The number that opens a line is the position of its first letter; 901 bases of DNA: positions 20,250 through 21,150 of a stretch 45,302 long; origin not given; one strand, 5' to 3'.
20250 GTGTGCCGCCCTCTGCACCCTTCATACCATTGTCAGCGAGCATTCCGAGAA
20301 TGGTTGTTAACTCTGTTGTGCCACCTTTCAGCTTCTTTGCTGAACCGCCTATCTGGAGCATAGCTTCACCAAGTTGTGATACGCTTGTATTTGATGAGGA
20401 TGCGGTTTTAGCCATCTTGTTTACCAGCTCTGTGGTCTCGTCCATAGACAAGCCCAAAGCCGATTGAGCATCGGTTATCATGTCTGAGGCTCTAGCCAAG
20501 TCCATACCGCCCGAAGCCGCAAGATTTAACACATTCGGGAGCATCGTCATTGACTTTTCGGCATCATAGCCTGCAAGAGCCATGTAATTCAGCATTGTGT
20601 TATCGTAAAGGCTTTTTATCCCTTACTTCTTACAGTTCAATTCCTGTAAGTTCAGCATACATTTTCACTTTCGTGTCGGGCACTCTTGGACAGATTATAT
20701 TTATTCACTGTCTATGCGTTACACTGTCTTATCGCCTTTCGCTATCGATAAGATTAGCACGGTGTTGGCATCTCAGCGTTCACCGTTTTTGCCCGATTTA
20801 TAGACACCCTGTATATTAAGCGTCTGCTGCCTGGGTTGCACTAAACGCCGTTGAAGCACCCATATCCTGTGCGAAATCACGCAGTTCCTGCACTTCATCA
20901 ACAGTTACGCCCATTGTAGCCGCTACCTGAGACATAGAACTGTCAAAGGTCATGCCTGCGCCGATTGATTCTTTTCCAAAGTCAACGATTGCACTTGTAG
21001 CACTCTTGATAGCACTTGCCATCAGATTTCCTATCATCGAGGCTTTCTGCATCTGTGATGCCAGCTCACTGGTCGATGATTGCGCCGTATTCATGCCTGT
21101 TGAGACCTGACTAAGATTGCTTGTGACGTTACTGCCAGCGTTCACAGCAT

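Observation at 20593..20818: Tape-measure gene split by a compact, ORF-less group I-like intron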

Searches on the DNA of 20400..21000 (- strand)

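Call 4: search_rna_families(source=window, start=20400, end=21000, threshold=evalue, max_evalue=10, show_alignments=4)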
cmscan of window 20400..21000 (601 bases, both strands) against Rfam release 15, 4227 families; matches with E-value up to 10: 2.
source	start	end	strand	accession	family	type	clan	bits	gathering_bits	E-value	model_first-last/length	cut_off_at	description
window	20686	20727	+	RF01269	snR80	Gene; snRNA; snoRNA; HACA-box;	CL00033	17.7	40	4.8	30-71/176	no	Small nucleolar RNA snR80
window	20675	20799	-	RF00028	Intron_gpI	Intron;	-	15.8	50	0.16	47-158/253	no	Group I catalytic intron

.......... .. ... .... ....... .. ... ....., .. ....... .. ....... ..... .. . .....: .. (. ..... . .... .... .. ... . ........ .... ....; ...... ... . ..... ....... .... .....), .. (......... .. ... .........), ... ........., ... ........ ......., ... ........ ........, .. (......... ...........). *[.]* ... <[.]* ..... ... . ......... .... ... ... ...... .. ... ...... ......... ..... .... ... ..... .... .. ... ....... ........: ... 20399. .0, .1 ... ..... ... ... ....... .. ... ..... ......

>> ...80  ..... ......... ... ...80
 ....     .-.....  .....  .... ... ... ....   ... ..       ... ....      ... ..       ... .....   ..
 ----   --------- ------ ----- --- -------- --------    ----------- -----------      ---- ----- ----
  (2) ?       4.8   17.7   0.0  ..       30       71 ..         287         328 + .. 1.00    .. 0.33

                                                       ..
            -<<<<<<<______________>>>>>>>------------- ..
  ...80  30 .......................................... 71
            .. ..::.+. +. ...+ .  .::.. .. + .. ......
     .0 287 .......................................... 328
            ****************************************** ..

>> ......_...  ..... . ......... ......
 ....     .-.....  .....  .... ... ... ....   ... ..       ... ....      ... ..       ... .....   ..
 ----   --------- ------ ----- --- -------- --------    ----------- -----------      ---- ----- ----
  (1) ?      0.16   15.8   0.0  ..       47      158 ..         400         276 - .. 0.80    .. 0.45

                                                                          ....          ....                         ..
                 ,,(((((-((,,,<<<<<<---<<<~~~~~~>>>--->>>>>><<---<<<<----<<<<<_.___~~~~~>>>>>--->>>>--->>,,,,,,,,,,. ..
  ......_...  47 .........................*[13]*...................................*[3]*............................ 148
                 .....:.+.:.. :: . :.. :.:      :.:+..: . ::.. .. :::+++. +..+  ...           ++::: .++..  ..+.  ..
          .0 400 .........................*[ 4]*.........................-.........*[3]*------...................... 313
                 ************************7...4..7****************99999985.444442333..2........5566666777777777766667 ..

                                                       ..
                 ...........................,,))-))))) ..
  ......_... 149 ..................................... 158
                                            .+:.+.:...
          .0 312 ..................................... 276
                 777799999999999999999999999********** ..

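Call 7: search_dna_similar(query=window:20400-21000:-, collection=phages, mode=distant, max_rows=30)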
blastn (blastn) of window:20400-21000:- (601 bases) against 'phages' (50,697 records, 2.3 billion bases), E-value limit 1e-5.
Records with a match: 65; places in all: 69; records where one place covers at least 80% of the query: 0.
Best place of each record, by identity: 95-99% 1; 90-95% 1; 80-90% 33; 60-80% 30.
By first word of the organism name: Staphylococcus 30; uncultured 7; Clostridioides 7; Bacillus 5; Enterocloster 5; Clostridium 3; Bacteriophage 2; bajarodcaudo 2; Leptolyngbya 1; Arcanobacterium 1; and 2 more.
By host as written in the record: - 13; Staphylococcus sp. 13; Staphylococcus aureus 4; Mammaliicoccus sciuri C6854 3; Enterocloster bolteae DA473 3; Bacillus subtilis 2; Staphylococcus epidermidis 2; Bacillus subtilis W-23-S(r); Bacillus licheniformis ATCC 9945a 2; and 20 more.
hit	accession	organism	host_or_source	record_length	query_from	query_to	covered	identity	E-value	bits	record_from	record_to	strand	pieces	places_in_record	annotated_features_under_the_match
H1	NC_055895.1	uncultured phage cr7_1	human feces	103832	203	412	35%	76.7%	2e-31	141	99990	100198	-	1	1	terminase large subunit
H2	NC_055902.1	uncultured phage cr131_1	Rhesus macaque feces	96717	203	412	35%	76.7%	2e-31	141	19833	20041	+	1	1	terminase large subunit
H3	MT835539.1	Bacteriophage sp.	human fecal samples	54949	202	403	34%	74.6%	8e-25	120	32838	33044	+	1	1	record has no annotation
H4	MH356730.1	Staphylococcus phage VB-SauS-SA2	Staphylococcus aureus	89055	201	408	35%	70.6%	2e-14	87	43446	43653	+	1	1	terminase large subunit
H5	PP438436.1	Leptolyngbya phage Lbo-JY46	Leptolyngbya boryana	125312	202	406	34%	69.5%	4e-16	92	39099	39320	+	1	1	LAGLIDADG DNA endonuclease family protein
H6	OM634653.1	Bacillus phage vB_BsuS_PJN02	Bacillus subtilis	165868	203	413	35%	66.9%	2e-13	83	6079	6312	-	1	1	none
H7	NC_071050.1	Bacillus phage vB_BsuS_PJN02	Bacillus subtilis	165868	203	413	35%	66.9%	2e-13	83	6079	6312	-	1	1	none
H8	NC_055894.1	uncultured phage cr6_1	human feces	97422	209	407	33%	69.6%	2e-13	83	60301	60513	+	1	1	endonuclease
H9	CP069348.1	Clostridioides phage pCD1602_4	water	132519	207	407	33%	68.7%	7e-13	81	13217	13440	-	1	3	record has no annotation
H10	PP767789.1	Clostridioides phage phiCDKH02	Clostridioides difficile CD500-12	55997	230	409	30%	70.4%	1e-16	93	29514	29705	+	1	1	none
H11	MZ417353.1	Staphylococcus phage PG-2021_93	Staphylococcus epidermidis S414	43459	235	408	29%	72.4%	1e-22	113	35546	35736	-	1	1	record has no annotation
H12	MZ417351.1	Staphylococcus phage PG-2021_90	Staphylococcus epidermidis NCC 100655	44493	235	403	28%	71.7%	4e-22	112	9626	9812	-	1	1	record has no annotation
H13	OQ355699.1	Staphylococcus phage vB_SepS_BE20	Staphylococcus epidermidis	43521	235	403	28%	70.2%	3e-18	99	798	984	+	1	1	hypothetical protein (x2) | HNH endonuclease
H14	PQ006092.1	bajarodcaudo virus 1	Chaetodipus spinatus feces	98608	269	412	24%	75.8%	9e-18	97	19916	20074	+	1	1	major capsid protein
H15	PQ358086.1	Arcanobacterium phage TPWB06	Arcanobacterium sp.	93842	312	423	19%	78.6%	9e-18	97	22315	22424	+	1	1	hypothetical protein | tail length tape measure protein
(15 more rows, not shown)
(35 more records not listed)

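Call 8: search_dna_similar(query=window:20593-20818:-, collection=phages, mode=distant, max_evalue=1, max_rows=30)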
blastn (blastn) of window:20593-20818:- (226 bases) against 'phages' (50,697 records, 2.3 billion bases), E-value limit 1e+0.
Records with a match: 115; places in all: 126; records where one place covers at least 80% of the query: 9.
Best place of each record, by identity: 95-99% 1; 90-95% 1; 80-90% 54; 60-80% 59.
By first word of the organism name: Staphylococcus 38; Bacillus 22; Clostridium 19; uncultured 7; Clostridioides 7; Bacteriophage 5; Enterocloster 5; Lactobacillus 2; bajarodcaudo 2; Leptolyngbya 1; and 7 more.
By host as written in the record: - 19; Staphylococcus sp. 13; Clostridium perfringens 11; Staphylococcus aureus 4; Bacillus thuringiensis subsp. kurstaki 4; Clostridium_AP sp000509125 DA266 4; Staphylococcus epidermidis 3; Mammaliicoccus sciuri C6854 3; and 39 more.
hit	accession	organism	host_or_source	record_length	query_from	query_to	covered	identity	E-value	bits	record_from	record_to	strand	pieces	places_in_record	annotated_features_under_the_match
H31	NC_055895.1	uncultured phage cr7_1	human feces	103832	21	221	89%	77.2%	1e-30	139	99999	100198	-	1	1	terminase large subunit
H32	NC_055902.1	uncultured phage cr131_1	Rhesus macaque feces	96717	21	221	89%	77.2%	1e-30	139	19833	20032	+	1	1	terminase large subunit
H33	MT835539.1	Bacteriophage sp.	human fecal samples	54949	20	221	89%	74.6%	3e-25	120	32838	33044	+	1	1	record has no annotation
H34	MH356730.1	Staphylococcus phage VB-SauS-SA2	Staphylococcus aureus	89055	19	226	92%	70.6%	6e-15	87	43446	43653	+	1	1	terminase large subunit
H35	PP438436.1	Leptolyngbya phage Lbo-JY46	Leptolyngbya boryana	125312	20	224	91%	69.5%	1e-16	92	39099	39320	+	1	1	LAGLIDADG DNA endonuclease family protein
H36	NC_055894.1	uncultured phage cr6_1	human feces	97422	27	225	88%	69.6%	7e-14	83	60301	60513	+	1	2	endonuclease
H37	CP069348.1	Clostridioides phage pCD1602_4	water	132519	25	225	89%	68.7%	2e-13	81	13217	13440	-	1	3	record has no annotation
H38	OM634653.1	Bacillus phage vB_BsuS_PJN02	Bacillus subtilis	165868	21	224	90%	66.8%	7e-14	82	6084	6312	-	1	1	none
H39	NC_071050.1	Bacillus phage vB_BsuS_PJN02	Bacillus subtilis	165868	21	224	90%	66.8%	7e-14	82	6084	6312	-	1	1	none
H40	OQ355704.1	Staphylococcus phage vB_SepS_BE28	Staphylococcus epidermidis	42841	52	221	73%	80.7%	5e-16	138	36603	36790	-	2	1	hypothetical protein | HNH endonuclease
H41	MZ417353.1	Staphylococcus phage PG-2021_93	Staphylococcus epidermidis S414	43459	53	226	77%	72.4%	4e-23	113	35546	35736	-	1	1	record has no annotation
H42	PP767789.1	Clostridioides phage phiCDKH02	Clostridioides difficile CD500-12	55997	48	226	79%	70.3%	1e-16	92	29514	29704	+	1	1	none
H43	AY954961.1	Staphylococcus phage ROSA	-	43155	53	226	70%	77.8%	8e-7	102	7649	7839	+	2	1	ORF019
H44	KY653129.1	Staphylococcus phage IME1365_01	Staphylococcus haemolyticus IME1365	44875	53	226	70%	77.8%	8e-7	102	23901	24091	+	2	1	hypothetical protein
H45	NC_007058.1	Staphylococcus phage ROSA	Staphylococcus aureus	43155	53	226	70%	77.8%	8e-7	102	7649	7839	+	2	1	HNH endonuclease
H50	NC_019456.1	Lactobacillus phage JCL1032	Lactobacillus delbrueckii subsp. lactis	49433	54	224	76%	68.9%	1e-3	48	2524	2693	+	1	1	terminase large subunit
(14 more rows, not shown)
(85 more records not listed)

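Call 10: get_annotated_region(hit=H15, flank=3000)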
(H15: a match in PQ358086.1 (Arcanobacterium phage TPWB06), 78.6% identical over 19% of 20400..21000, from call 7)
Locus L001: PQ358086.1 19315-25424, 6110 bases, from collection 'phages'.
description: Arcanobacterium phage TPWB06, complete genome.
organism: Arcanobacterium phage TPWB06 (NCBI taxid 3388604)
taxonomy: Viruses
host: Arcanobacterium sp.; source: Tabanus par; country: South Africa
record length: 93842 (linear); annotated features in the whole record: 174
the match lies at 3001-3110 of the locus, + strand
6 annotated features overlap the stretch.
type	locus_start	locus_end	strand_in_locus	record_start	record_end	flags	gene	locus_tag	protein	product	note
CDS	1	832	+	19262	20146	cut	-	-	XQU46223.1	hypothetical protein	-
CDS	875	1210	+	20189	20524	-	-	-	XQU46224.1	head-tail adaptor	-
CDS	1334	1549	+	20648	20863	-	-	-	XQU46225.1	hypothetical protein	-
CDS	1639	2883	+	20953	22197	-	-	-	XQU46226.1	hypothetical protein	-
CDS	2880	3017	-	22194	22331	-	-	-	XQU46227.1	hypothetical protein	-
CDS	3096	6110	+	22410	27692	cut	-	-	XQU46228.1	tail length tape measure protein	-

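Call 11: get_annotated_region(hit=H31, flank=2500)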
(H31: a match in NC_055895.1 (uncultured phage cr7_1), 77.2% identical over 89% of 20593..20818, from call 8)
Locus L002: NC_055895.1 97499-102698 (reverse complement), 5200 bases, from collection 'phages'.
description: CrAssphage cr7_1, complete genome.
organism: uncultured phage cr7_1 (NCBI taxid 2772086)
taxonomy: Viruses; Duplodnaviria; Heunggongvirae; Uroviricota; Caudoviricetes; Crassvirales; Suoliviridae; Oafivirinae; Burzaovirus; Burzaovirus coli
host: -; source: human feces; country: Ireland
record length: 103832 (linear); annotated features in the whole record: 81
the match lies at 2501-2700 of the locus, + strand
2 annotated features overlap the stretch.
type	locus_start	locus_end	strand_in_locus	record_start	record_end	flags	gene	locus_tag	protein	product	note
CDS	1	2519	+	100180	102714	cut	-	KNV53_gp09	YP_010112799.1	terminase large subunit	gp_75778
CDS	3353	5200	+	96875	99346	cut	-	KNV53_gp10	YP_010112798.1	portal protein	gp_75777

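Call 17: get_annotated_region(hit=H50, flank=1500)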
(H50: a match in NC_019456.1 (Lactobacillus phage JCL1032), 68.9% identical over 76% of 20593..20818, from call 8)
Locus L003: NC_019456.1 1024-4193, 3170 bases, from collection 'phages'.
description: Lactobacillus phage JCL1032, complete genome.
organism: Lactobacillus phage JCL1032 (NCBI taxid 37105)
taxonomy: Viruses; Duplodnaviria; Heunggongvirae; Uroviricota; Caudoviricetes
host: Lactobacillus delbrueckii subsp. lactis; source: -; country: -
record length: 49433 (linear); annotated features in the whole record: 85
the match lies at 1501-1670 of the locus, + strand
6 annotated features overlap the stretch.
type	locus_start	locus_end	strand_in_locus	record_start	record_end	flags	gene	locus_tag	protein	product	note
CDS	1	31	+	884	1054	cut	-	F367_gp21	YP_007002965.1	hypothetical protein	ORF2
regulatory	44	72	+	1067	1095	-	-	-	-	terminator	putative transcriptional terminator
CDS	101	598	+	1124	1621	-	-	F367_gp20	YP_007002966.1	terminase small subunit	ORF3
CDS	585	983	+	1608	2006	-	-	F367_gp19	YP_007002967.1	HNH endonuclease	ORF4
CDS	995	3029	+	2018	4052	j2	-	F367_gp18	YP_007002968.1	terminase large subunit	ORF5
CDS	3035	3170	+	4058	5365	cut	-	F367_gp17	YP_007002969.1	portal protein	ORF6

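Call 18: get_annotated_region(hit=H34, flank=1500)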
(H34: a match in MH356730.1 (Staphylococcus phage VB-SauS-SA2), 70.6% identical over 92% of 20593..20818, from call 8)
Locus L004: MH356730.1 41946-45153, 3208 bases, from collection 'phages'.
description: Staphylococcus phage VB-SauS-SA2, complete genome.
organism: Staphylococcus phage VB-SauS-SA2 (NCBI taxid 2234082)
taxonomy: Viruses; Duplodnaviria; Heunggongvirae; Uroviricota; Caudoviricetes; Sextaecvirus
host: Staphylococcus aureus; source: -; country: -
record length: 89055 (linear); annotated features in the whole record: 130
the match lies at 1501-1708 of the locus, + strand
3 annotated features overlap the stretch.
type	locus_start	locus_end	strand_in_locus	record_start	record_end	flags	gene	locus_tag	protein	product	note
CDS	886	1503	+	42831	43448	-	-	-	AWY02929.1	terminase large subunit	-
CDS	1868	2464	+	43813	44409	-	-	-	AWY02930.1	hypothetical protein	-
CDS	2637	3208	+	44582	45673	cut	-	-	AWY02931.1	terminase large subunit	-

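Call 19: get_annotated_region(hit=H33, flank=1500)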
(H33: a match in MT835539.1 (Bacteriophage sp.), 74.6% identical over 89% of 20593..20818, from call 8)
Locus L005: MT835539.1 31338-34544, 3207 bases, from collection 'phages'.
description: UNVERIFIED: Bacteriophage sp. clone scaffold_125 genomic sequence.
organism: Bacteriophage sp. (NCBI taxid 38018)
taxonomy: Viruses
host: -; source: human fecal samples; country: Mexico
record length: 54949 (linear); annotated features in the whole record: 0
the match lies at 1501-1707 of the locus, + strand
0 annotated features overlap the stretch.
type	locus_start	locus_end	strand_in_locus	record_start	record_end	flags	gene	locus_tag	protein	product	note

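Call 20: get_annotated_region(hit=H35, flank=1500)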
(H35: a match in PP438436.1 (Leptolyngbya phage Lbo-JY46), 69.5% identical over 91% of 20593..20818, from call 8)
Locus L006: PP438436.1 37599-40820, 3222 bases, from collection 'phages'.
description: Leptolyngbya phage Lbo-JY46, complete genome.
organism: Leptolyngbya phage Lbo-JY46 (NCBI taxid 3128135)
taxonomy: Viruses; Duplodnaviria; Heunggongvirae; Uroviricota; Caudoviricetes
host: Leptolyngbya boryana; source: China; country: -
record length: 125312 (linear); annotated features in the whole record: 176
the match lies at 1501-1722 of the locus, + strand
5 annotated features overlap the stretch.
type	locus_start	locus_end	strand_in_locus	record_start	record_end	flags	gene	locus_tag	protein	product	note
CDS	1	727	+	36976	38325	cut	-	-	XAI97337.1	putative DNA polymerase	-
CDS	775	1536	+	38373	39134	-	-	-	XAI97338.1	LAGLIDADG DNA endonuclease family protein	-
CDS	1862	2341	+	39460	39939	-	-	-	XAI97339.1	hypothetical protein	-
CDS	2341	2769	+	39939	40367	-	-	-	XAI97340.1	hypothetical protein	-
CDS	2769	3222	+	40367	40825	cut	-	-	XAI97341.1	hypothetical protein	-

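Call 26: build_rna_model(alignment_id=A1)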
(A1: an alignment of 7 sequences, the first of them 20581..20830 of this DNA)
Model R1 built from alignment A1 (7 sequences, 316 columns); structure: RNAalifold consensus.
model positions 257; base pairs 56; branch points 6; effective number of sequences 1.75; information 0.59 bits per position. Calibrated on 0.2 Mb of random sequence (short: E-values are rough).
structure used (alignment columns):
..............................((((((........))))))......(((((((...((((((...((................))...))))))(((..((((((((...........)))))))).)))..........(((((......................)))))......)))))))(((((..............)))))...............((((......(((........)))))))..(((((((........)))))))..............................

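Call 33: search_with_rna_model(model_id=R1, source=window, max_evalue=1, show_alignments=2)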
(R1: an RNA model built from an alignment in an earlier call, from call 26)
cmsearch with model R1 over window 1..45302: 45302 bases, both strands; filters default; matches with E-value up to 1: 1.
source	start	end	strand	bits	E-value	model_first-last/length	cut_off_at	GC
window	20578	20833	-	236.9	2.2e-71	1-257/257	no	0.41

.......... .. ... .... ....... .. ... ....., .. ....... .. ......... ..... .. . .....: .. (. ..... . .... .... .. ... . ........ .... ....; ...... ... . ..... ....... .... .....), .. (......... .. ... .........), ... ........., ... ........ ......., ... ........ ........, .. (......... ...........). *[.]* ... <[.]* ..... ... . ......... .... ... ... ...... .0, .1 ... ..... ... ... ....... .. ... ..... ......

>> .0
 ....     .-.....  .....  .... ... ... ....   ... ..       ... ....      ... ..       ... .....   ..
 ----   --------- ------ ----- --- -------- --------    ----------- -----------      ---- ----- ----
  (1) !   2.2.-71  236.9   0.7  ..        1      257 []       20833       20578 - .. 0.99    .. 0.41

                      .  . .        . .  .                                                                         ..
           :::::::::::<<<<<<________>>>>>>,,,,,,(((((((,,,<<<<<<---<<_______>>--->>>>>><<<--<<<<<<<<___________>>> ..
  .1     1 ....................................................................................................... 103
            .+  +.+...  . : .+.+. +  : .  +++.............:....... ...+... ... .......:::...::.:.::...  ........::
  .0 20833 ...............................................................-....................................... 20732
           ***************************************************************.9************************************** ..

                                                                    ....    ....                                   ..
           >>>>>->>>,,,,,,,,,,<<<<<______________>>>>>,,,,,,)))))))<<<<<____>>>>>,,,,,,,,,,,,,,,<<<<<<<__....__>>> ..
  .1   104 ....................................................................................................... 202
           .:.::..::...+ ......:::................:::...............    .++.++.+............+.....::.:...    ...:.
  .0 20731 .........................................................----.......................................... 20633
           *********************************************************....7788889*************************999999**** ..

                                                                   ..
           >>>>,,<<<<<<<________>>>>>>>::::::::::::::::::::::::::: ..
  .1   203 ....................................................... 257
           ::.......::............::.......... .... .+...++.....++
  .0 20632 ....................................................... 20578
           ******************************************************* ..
